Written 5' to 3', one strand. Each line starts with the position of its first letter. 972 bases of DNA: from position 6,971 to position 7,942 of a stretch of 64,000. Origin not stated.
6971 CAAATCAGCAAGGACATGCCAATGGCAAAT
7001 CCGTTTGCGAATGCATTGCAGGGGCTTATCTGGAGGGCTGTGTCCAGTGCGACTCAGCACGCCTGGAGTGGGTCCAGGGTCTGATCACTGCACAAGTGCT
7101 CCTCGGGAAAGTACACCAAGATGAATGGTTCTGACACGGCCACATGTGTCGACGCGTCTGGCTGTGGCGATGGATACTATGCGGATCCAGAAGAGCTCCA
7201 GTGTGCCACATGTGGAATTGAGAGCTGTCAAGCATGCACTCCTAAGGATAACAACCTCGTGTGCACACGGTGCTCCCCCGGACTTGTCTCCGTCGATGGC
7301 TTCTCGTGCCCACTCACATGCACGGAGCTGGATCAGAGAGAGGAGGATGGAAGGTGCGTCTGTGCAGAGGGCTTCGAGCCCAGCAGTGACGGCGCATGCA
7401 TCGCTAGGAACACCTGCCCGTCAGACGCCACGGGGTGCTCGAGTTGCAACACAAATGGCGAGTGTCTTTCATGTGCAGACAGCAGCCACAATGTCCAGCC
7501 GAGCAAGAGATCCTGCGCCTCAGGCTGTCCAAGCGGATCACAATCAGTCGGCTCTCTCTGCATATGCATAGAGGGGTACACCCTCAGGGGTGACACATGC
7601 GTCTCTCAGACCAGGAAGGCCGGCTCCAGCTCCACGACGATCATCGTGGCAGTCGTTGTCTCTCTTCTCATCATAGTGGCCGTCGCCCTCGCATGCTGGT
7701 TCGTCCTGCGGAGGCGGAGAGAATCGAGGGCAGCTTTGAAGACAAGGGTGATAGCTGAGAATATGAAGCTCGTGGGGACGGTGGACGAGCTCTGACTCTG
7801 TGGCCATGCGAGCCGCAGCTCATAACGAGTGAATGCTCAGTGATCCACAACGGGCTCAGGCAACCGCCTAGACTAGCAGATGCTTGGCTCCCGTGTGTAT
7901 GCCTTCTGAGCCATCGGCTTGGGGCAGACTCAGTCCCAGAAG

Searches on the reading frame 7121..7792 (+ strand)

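Call 9: search_protein_families(library=pfam, proteins=[window:7121-7792:+], max_evalue=0.1)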
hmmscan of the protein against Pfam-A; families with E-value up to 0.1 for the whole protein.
window:7121-7792:+ (224 aa): 9 families
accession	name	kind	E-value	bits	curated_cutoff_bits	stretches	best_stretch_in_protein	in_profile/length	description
PF21314.2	TM_ErbB1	-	0.00044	20.4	27.1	1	174-200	1-27/36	Epidermal growth factor receptor transmembrane-juxtamembrane segment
PF12662.13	cEGF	-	0.0076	16.5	26.6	1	78-93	3-19/24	Complement Clr-like EGF-like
PF02439.20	Adeno_E3_CR2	-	0.0098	16.1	36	1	171-199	5-31/38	Adenovirus E3 region protein CR2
PF02009.21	RIFIN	-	0.013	15.9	32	1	164-208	275-319/327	Rifin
PF01826.23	TIL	-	0.034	14.7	24.5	1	62-99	13-55/55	Trypsin Inhibitor like cysteine rich domain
PF06365.17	CD34_antigen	-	0.049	14.1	26.3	1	164-202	101-134/204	CD34/Podocalyxin family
PF22852.1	SoxE_N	-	0.07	13.4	27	0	165-190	1-25/48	Sulfocyanin, N-terminal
PF06679.17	DUF1180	-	0.071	14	27.7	1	131-210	73-135/167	Membrane protein FAM174-like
PF17870.6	Insulin_TMD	-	0.078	13.5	33.4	0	169-199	12-42/47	Insulin receptor trans-membrane segment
